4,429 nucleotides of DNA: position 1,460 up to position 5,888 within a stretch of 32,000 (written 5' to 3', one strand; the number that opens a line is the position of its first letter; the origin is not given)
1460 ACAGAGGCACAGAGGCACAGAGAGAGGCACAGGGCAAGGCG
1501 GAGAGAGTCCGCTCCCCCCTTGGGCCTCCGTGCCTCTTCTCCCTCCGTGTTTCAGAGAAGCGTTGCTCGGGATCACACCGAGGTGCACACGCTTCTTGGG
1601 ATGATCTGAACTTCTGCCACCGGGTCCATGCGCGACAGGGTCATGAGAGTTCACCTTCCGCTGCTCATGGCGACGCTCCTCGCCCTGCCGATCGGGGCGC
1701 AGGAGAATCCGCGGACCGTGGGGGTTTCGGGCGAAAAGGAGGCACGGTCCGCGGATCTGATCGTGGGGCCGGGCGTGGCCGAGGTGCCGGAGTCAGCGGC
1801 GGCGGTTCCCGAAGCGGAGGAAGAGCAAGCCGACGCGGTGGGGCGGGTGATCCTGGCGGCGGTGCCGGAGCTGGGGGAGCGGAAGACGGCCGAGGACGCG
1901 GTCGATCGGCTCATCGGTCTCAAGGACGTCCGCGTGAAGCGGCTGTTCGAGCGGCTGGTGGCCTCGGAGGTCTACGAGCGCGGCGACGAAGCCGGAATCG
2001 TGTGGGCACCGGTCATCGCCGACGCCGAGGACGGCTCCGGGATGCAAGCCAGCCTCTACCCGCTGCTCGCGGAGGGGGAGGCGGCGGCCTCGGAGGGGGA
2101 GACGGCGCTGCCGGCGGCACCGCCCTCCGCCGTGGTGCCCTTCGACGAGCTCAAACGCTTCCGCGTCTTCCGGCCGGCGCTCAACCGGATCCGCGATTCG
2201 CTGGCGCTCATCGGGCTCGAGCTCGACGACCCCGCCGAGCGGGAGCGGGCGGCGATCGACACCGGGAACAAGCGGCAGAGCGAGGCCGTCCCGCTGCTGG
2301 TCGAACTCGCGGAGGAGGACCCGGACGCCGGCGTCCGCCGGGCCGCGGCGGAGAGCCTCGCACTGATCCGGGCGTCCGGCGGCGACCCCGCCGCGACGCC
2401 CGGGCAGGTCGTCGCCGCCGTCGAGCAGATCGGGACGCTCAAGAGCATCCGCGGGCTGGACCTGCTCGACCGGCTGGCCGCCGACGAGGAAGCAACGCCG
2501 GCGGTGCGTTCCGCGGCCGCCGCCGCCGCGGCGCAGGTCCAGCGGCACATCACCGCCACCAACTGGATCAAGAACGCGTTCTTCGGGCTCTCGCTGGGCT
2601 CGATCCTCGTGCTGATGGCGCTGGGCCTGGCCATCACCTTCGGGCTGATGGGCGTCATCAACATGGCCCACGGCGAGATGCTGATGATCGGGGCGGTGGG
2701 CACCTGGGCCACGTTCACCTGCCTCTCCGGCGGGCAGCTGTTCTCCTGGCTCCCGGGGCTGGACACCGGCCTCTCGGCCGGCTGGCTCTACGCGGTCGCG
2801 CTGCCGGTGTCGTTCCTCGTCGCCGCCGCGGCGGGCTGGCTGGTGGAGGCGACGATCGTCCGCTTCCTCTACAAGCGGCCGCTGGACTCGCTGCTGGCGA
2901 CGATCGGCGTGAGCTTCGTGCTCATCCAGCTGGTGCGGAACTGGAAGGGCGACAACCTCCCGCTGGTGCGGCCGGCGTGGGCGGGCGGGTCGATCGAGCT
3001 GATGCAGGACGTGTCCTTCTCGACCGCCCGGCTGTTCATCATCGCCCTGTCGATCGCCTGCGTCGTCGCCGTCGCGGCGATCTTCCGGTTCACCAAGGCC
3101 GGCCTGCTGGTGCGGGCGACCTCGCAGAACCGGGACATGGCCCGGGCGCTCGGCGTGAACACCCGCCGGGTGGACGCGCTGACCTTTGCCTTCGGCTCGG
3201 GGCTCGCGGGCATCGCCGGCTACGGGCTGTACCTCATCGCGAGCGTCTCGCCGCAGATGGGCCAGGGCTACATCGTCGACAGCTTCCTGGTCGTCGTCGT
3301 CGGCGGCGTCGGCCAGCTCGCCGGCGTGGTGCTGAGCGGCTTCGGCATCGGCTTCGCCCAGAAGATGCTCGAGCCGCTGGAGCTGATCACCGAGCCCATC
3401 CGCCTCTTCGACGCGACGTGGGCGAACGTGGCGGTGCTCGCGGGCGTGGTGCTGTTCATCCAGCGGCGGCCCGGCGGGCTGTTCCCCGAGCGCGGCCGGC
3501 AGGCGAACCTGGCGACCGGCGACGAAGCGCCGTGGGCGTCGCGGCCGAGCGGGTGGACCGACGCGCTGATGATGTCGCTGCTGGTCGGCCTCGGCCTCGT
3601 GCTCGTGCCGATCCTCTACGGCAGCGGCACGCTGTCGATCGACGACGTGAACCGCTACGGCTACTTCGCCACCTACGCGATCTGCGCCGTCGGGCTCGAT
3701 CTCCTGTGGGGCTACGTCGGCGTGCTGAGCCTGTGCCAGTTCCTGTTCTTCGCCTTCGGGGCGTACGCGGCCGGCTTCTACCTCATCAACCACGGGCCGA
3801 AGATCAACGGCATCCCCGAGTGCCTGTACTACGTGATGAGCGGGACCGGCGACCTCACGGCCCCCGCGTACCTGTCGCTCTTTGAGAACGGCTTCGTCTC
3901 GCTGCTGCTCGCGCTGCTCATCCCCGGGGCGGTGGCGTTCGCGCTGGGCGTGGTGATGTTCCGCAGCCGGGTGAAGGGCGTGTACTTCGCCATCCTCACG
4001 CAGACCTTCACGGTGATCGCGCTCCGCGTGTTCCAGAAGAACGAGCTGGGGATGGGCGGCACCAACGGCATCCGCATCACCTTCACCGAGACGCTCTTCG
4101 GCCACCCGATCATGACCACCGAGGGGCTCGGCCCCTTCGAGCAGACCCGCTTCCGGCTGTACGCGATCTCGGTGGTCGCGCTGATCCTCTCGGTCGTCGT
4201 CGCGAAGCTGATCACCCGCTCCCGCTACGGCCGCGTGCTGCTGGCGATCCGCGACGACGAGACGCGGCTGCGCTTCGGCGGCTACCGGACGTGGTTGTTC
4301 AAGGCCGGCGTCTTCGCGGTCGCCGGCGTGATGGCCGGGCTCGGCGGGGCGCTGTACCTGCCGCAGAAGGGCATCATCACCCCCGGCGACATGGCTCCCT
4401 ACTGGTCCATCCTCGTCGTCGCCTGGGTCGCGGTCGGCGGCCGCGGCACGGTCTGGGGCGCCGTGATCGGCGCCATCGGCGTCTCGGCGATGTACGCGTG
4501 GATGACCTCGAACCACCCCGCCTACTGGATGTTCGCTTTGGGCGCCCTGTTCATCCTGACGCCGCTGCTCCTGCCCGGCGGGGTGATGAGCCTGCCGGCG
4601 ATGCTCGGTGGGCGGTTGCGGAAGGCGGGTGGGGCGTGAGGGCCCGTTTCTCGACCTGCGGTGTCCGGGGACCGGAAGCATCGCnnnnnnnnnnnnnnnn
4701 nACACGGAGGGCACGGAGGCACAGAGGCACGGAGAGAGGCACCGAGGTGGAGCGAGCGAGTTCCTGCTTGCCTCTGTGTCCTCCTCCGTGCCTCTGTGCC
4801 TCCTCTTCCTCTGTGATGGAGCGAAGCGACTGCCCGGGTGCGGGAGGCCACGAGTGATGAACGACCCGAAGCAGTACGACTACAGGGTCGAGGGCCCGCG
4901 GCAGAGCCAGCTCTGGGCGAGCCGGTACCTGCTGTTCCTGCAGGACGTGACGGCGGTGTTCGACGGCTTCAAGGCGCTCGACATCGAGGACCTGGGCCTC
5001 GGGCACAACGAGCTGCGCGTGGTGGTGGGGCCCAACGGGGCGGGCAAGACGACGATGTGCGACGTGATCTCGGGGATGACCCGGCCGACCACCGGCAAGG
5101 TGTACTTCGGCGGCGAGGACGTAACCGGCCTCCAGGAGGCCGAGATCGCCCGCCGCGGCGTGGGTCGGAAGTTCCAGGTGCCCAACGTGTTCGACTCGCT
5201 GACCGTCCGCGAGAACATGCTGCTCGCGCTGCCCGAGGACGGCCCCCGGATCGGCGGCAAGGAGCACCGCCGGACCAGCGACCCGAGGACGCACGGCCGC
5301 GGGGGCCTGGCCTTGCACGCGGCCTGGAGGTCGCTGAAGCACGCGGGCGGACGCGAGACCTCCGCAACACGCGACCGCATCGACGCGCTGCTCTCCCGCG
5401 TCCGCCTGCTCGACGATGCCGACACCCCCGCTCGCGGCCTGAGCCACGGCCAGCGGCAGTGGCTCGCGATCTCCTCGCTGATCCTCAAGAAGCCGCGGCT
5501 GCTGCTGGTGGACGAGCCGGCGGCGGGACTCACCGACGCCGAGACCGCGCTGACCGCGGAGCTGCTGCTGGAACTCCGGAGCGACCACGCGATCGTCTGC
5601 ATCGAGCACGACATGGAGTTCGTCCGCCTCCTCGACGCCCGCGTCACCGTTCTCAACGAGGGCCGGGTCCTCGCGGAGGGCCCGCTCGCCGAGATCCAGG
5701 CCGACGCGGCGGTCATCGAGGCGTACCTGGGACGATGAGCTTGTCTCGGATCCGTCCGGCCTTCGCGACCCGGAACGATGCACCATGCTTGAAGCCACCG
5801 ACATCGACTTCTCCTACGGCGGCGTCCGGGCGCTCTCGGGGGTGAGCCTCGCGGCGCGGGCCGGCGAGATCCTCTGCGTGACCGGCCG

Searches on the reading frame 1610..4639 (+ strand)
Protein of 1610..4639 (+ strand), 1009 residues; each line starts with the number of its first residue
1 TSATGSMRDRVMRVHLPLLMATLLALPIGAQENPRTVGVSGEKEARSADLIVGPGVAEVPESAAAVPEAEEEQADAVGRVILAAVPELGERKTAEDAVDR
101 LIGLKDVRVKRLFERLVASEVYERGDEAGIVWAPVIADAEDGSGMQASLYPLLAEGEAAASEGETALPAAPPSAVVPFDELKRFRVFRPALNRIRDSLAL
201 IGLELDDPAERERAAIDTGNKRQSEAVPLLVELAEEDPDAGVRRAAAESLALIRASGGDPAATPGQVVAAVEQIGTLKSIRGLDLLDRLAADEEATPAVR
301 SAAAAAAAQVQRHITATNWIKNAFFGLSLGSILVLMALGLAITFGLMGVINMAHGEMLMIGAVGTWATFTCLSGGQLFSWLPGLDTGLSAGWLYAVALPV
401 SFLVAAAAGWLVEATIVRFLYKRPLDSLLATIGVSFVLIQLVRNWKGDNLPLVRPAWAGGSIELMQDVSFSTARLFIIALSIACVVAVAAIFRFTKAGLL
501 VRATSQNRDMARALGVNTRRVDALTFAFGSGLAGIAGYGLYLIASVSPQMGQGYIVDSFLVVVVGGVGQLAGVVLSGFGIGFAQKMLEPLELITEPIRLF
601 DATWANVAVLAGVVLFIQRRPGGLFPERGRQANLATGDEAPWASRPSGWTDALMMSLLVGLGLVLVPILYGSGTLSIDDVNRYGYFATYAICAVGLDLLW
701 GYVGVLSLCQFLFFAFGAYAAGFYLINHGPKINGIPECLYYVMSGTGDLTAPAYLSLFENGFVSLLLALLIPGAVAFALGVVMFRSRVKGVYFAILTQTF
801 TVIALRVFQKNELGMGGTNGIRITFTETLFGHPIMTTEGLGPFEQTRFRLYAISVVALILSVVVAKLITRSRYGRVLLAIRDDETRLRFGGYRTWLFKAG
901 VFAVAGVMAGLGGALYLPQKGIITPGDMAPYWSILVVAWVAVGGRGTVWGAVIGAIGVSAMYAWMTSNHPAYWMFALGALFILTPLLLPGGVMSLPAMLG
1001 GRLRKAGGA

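Call 11: search_protein_families(library=pfam, proteins=[window:1610-4639:+])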
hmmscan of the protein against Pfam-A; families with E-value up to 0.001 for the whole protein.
window:1610-4639:+ (1009 aa): 2 families
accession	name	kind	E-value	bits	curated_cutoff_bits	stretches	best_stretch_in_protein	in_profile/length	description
PF02653.21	BPD_transp_2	-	7.9e-77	258.5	26.8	2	323-616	2-267/269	Branched-chain amino acid transport system / permease component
PF13646.12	HEAT_2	-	2.5e-08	34.5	27.7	1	204-263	10-64/88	HEAT repeats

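Call 84: find_encoding_contigs(protein=window:1628-4639:+, flank=10000, max_places=2)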
Protein window:1628-4639:+ (1003 aa): 1 contig read that carries it; 1 place shown.
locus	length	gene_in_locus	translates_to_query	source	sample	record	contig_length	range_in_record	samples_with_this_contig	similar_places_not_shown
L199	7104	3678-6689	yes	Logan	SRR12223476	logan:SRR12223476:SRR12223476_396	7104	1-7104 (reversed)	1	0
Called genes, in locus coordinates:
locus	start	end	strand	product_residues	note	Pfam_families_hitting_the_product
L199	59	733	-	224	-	PF01730:UreF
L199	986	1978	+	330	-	-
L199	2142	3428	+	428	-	PF13433:Peripla_BP_5, PF13458:Peripla_BP_6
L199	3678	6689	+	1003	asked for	PF13646:HEAT_2, PF02653:BPD_transp_2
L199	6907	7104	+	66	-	?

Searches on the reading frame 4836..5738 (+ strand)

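Call 11: search_protein_families(library=pfam, proteins=[window:4836-5738:+])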
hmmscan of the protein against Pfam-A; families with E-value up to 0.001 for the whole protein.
window:4836-5738:+ (300 aa): 4 families
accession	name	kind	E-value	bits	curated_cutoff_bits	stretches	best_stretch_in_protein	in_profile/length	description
PF00005.33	ABC_tran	-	1.5e-28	100.5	25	1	53-229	6-136/137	ABC transporter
PF12399.14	BCA_ABC_TP_C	-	1.9e-09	37.4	25.5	1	277-300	1-24/27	Branched-chain amino acid ATP-binding cassette transporter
PF13304.12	AAA_21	-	4.1e-08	34.1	27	1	193-232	229-271/304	AAA domain, putative AbiEii toxin, Type IV TA system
PF02463.25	SMC_N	-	1e-06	28.8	40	0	43-78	8-44/220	RecF/RecN/SMC N terminal domain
